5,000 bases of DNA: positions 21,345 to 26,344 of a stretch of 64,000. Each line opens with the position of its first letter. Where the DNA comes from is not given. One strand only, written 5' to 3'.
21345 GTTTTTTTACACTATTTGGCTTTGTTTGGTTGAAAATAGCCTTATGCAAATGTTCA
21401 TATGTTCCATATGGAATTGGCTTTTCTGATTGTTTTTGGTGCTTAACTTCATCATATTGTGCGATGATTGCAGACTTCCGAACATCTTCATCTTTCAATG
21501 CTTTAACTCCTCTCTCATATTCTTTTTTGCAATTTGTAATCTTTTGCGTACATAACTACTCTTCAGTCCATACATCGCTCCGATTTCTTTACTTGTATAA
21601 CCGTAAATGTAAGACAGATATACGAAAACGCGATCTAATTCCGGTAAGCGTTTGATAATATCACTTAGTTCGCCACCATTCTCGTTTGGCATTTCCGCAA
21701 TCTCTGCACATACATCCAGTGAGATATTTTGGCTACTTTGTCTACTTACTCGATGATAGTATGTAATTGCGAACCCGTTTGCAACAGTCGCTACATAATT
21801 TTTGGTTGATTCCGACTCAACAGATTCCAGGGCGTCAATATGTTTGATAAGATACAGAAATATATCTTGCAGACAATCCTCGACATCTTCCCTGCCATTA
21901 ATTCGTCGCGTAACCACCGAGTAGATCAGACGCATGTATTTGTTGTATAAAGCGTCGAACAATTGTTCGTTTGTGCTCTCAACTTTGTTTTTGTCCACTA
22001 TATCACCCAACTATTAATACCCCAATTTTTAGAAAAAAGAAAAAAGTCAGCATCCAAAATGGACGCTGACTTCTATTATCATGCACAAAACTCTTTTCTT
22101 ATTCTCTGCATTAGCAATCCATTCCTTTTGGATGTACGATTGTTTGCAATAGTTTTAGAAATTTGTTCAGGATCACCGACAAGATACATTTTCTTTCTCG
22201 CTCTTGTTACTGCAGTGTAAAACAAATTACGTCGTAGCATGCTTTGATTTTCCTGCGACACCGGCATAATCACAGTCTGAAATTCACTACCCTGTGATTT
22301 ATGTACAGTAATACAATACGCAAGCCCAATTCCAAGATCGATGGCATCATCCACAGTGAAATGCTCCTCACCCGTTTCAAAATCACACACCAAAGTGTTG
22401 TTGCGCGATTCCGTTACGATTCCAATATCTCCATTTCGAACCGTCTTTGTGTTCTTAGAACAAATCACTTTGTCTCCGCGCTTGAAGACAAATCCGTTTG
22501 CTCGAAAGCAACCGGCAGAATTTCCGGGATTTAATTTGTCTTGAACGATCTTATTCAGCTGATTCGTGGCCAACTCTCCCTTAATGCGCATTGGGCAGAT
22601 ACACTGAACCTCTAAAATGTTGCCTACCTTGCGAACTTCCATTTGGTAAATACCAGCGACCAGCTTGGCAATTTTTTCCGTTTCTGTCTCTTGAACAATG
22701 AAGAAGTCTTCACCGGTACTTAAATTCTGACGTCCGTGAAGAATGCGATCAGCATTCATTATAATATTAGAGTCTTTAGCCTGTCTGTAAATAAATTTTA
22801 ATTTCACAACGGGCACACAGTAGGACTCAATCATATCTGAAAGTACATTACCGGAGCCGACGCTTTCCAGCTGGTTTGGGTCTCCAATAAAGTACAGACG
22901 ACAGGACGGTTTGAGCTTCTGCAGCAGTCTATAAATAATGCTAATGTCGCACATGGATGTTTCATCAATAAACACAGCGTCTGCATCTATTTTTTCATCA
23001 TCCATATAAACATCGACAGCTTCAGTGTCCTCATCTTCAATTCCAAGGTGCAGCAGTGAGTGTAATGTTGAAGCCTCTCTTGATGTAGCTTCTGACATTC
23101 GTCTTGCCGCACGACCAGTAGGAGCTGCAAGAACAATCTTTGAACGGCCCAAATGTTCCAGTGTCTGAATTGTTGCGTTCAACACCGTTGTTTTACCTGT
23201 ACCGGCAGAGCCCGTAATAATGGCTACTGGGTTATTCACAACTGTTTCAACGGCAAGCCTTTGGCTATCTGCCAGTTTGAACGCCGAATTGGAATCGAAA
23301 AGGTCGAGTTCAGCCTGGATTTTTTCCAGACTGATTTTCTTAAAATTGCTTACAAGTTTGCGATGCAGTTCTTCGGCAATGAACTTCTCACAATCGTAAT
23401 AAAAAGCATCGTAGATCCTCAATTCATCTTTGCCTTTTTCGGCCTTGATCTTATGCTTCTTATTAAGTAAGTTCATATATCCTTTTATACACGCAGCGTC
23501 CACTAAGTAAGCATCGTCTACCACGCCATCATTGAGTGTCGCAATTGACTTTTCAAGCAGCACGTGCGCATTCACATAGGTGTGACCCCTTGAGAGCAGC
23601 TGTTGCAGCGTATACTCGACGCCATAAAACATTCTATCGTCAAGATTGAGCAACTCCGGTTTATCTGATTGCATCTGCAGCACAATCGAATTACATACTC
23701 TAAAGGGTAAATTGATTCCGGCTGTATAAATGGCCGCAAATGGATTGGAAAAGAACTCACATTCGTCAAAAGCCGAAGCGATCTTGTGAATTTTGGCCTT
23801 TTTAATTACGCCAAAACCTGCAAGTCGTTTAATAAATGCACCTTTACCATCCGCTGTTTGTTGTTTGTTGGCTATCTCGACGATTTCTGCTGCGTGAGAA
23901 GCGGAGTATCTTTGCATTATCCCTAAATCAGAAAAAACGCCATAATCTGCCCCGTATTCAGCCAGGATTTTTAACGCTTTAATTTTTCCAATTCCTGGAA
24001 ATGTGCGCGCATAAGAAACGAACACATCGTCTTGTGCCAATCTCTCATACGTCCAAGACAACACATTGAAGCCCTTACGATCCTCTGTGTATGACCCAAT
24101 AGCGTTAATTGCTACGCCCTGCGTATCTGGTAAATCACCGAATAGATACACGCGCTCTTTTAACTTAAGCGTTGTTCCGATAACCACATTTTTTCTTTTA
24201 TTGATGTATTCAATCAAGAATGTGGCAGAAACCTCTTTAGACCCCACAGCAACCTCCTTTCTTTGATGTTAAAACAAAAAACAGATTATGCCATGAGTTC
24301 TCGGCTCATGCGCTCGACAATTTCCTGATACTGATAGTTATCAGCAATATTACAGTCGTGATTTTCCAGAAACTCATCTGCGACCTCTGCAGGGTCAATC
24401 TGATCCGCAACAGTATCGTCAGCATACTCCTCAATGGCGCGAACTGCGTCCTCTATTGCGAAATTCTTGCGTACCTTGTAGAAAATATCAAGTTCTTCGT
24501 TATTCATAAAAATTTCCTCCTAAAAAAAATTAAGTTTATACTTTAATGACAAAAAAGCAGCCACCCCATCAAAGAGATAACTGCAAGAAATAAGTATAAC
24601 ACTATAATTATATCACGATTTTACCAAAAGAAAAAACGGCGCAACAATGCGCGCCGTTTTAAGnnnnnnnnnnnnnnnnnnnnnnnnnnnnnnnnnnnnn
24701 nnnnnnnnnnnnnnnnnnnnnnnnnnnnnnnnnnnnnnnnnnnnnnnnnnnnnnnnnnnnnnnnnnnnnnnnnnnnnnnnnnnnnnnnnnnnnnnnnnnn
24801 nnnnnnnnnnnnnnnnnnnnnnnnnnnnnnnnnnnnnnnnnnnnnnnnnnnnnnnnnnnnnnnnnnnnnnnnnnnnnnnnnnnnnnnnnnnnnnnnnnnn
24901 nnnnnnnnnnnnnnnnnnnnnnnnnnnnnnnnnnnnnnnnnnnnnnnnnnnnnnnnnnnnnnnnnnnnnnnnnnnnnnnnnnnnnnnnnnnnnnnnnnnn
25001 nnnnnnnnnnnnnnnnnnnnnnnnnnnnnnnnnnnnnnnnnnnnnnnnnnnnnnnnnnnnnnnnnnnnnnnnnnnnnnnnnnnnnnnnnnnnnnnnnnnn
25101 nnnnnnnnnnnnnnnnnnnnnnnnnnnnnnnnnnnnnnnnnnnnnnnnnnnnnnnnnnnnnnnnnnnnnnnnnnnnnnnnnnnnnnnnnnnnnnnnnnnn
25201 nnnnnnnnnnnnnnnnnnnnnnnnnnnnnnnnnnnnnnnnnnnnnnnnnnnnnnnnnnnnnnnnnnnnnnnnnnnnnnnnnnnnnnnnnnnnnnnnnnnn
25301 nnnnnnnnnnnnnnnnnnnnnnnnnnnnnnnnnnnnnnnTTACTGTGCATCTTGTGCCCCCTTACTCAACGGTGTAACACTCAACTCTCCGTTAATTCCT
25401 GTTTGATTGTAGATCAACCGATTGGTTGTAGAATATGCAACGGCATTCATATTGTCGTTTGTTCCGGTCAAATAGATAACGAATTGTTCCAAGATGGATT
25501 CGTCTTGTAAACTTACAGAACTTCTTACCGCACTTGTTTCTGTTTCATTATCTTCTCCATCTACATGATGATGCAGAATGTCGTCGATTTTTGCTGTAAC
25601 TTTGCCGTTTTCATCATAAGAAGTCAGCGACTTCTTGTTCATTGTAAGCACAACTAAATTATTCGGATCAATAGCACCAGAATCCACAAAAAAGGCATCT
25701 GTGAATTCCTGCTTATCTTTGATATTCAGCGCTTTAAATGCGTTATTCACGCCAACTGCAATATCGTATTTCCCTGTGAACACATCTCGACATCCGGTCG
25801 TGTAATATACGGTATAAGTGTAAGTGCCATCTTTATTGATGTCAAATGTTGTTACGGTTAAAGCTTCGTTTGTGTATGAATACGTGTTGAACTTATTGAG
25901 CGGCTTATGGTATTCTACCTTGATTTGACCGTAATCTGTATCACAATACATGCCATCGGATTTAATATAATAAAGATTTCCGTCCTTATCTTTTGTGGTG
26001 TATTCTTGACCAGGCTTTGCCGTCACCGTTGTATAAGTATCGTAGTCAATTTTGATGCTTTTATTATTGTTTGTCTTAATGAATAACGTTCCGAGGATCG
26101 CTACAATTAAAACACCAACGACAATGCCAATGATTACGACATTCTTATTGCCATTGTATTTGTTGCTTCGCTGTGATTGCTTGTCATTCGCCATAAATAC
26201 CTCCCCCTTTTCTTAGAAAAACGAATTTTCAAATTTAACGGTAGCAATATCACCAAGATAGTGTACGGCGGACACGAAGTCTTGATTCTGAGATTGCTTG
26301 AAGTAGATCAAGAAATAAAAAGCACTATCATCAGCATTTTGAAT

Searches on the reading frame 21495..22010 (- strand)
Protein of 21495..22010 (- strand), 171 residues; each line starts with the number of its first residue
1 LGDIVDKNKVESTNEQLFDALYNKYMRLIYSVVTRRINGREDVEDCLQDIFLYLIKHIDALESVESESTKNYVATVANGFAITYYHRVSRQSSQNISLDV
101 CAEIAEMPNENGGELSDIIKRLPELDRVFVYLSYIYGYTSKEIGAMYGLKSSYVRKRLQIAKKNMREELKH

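Call 19: search_protein_families(library=pfam, proteins=[window:21495-22010:-], max_evalue=0.01)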
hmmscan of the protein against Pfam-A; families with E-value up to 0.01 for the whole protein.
window:21495-22010:- (171 aa): 5 families
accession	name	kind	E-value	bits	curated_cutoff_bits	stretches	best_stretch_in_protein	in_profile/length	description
PF04542.20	Sigma70_r2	-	4.4e-10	39.7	24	1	21-90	1-70/71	Sigma-70 region 2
PF08281.18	Sigma70_r4_2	-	5.6e-08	32.8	25.7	1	114-165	3-54/54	Sigma-70, region 4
PF04545.22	Sigma70_r4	-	6.9e-07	29.1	24.1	1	119-167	2-50/50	Sigma-70, region 4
PF07638.17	Sigma70_ECF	-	0.00082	19.7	21.1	0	112-170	123-184/185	ECF sigma factor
PF06530.18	Phage_antitermQ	-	0.0036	17.6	26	0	127-166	68-107/118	Phage antitermination protein Q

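Call 62: search_protein_families(library=phrogs, proteins=[window:21495-21983:-], max_evalue=0.01)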
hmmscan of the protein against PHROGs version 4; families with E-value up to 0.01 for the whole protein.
window:21495-21983:- (162 aa): 4 families
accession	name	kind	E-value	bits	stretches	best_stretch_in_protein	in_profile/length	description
phrog_1740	-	transcription regulation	9.7e-22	78.2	1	6-161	55-217/567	RNA polymerase sigma factor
phrog_351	-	transcription regulation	6.8e-12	45.8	2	97-161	660-727/928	RNA polymerase sigma factor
phrog_11138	-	unknown function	3.7e-05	25.1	1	93-161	72-140/142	-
phrog_36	-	transcription regulation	7e-05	23.5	1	105-160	132-187/220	transcriptional regulator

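Call 63: search_protein_families(library=ncbifam, proteins=[window:21495-21983:-], max_evalue=0.01)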
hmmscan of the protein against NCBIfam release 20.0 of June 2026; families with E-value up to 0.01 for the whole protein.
window:21495-21983:- (162 aa): 65 families (the best 25 are shown)
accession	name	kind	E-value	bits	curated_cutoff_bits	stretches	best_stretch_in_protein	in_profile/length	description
TIGR02937.1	sigma70-ECF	superfamily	2.4e-22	79.3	42.9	1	8-160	2-165/165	sigma-70 family RNA polymerase sigma factor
TIGR02985.1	Sig70_bacteroi1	subfamily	5.8e-17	62.4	126.4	1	8-160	2-162/162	RNA polymerase sigma-70 factor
NF007215.0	PRK09637.1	equivalog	9.9e-16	58.2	212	1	11-161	5-155/181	RNA polymerase sigma factor SigZ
TIGR02959.1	SigZ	equivalog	2.6e-14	53.4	168.65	1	14-161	2-149/170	RNA polymerase sigma factor SigZ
NF058625.1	sigma_PG0214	equivalog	1.9e-13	50.5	130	1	6-161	3-162/170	GFO_1088 family ECF-type sigma factor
TIGR02952.1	Sig70_famx2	equivalog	1.1e-11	45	206.45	1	4-150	8-160/170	ECF subfamily RNA polymerase sigma factor, BldN family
NF009194.0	PRK12542.1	equivalog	4.4e-11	43.3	211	1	9-157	11-167/185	RNA polymerase sigma factor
TIGR02950.1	SigM_subfam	subfamily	6e-11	42.4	147.95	1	10-159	3-157/159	RNA polymerase sigma factor, SigM family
NF007216.0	PRK09638.1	equivalog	7.6e-11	42.1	194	1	5-161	16-175/180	RNA polymerase sigma factor SigY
TIGR02989.1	Sig-70_gvs1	subfamily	1.5e-10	41.2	124.55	1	9-157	3-155/158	RNA polymerase sigma-70 factor, Rhodopirellula/Verrucomicrobium family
NF009195.0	PRK12543.1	subfamily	1.5e-10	40.8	197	1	2-160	15-178/192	RNA polymerase sigma factor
NF006930.0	PRK09415.1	subfamily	4e-10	39.8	198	1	4-161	13-176/179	RNA polymerase factor sigma C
TIGR02983.1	SigE-fam_strep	subfamily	1e-09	38.5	141.55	1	4-161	3-159/162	SigE family RNA polymerase sigma factor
NF007222.0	PRK09640.1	equivalog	1.7e-09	37.5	194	1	7-161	26-183/188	RNA polymerase sigma factor SigX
NF007227.0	PRK09645.1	subfamily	1.9e-09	37.7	202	1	3-161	9-171/177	sigma-70 family RNA polymerase sigma factor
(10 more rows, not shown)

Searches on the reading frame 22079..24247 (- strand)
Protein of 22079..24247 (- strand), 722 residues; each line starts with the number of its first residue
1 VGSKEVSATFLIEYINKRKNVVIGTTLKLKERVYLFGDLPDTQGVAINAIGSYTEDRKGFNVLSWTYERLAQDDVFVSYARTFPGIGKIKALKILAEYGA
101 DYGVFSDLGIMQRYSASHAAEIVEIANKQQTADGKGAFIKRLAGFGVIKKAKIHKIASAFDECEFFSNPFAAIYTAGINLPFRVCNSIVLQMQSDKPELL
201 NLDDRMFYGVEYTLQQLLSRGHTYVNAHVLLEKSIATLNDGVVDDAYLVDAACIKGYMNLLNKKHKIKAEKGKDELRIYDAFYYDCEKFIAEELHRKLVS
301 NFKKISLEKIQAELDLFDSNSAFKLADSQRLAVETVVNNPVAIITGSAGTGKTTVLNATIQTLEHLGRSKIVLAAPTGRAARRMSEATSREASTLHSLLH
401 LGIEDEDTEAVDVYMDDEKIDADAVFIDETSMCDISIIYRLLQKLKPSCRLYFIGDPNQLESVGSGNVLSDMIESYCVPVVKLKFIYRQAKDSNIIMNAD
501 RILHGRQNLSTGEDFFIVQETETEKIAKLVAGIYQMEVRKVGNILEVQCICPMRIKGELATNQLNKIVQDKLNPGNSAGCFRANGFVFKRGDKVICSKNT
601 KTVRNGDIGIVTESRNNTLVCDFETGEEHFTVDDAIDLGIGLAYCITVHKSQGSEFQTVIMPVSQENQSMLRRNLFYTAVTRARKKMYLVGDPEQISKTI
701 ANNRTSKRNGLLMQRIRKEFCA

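Call 19: search_protein_families(library=pfam, proteins=[window:22079-24247:-], max_evalue=0.01)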
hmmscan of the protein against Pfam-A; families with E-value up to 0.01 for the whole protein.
window:22079-24247:- (722 aa): 20 families
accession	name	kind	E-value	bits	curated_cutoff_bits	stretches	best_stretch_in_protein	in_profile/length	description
PF13245.12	AAA_19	-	9.7e-38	129.8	25.1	1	329-464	1-133/134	AAA domain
PF13604.12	AAA_30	-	1e-37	130.2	27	1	325-508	2-174/191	AAA domain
PF13538.12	UvrD_C_2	-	5.3e-19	68.3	27.4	1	642-690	1-52/52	UvrD-like helicase C-terminal domain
PF01443.25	Viral_helicase1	-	9.8e-16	58.7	21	2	600-690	141-227/228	Viral superfamily 1 RNA helicase core domain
PF18335.7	SH3_13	-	3.1e-09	36.9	41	1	564-617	1-57/65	ATP-dependent RecD-like DNA helicase SH3 domain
PF13086.12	AAA_11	-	4.5e-09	36.9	27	1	325-405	2-93/257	AAA domain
PF00580.27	UvrD-helicase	-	1.1e-06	29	23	1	326-390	2-67/271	UvrD/REP helicase N-terminal domain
PF05970.20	PIF1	-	1.5e-06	28.4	25.9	1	332-437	9-118/223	PIF1-like helicase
PF05127.21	NAT10_TcmA_helicase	-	2.5e-06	27.9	22.7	1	343-445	1-113/176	RNA cytidine acetyltransferase NAT10/TcmA, helicase domain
PF02689.20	Herpes_Helicase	-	5.4e-06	25.1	27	0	628-701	715-786/808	Helicase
PF02562.22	PhoH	-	1.2e-05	25.3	27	1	327-385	7-66/205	PhoH-like protein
PF13361.12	UvrD_C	-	4.6e-05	23.4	25.6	1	646-689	290-345/350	UvrD-like helicase C-terminal domain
PF00437.27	T2SSE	-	0.00044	19.4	24.9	1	320-368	121-171/370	Type II/IV secretion system protein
PF09848.15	SLFN-g3_helicase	-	0.001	18.9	24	0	341-373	3-37/354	Schlafen group 3, DNA/RNA helicase domain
PF25199.1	nSTAND_NTPase5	-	0.0023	18.2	34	1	335-373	37-74/145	Novel STAND NTPase 5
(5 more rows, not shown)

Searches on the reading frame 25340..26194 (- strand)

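Call 32: search_protein_families(library=pfam, proteins=[window:25340-26194:-], max_evalue=0.01)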
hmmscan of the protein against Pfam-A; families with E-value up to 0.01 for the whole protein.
window:25340-26194:- (284 aa): 1 family
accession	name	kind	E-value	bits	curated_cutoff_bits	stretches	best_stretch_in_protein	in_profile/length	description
PF24630.1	PIN_TASOR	-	0.0092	16.2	27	0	202-251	70-119/141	TASOR PIN domain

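Call 62: search_protein_families(library=phrogs, proteins=[window:25340-26194:-], max_evalue=0.01)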
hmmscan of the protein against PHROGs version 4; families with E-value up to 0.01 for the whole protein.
window:25340-26194:- (284 aa): 0 families
